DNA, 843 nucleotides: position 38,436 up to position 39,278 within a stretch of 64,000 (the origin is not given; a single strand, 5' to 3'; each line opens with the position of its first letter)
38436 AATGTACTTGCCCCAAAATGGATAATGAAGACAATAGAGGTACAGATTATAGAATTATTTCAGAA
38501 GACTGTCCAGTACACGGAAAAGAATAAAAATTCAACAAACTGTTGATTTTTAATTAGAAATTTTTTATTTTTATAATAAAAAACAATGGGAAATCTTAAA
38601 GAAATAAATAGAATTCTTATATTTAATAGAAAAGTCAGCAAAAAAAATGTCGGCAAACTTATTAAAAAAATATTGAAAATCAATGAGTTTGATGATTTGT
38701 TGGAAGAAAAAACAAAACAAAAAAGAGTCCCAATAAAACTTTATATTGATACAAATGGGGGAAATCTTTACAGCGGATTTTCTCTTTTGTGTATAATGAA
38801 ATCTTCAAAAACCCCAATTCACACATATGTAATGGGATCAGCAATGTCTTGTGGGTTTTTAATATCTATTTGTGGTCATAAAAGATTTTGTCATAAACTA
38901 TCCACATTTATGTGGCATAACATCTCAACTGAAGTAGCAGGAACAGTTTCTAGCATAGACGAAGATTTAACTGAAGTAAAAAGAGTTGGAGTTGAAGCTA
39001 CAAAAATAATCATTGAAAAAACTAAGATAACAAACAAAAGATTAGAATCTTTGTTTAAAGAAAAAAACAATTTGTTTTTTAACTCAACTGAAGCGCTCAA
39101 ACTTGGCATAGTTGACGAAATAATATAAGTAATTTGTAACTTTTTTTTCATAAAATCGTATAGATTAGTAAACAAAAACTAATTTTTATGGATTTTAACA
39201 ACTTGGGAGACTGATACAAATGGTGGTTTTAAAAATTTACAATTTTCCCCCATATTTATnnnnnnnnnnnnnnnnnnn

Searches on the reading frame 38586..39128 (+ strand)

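Call 42: search_protein_families(library=pfam, proteins=[window:38586-39128:+], max_evalue=0.01)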
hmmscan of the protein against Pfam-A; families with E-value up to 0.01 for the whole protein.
window:38586-39128:+ (180 aa): 2 families
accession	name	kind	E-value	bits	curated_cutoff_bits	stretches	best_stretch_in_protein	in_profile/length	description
PF00574.28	CLP_protease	-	5.4e-23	82.2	20.2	1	38-180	37-179/182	Clp protease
PF25145.1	NfeD1b_N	-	0.00037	20.6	40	1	40-99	24-83/189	NfeD1b, N-terminal domain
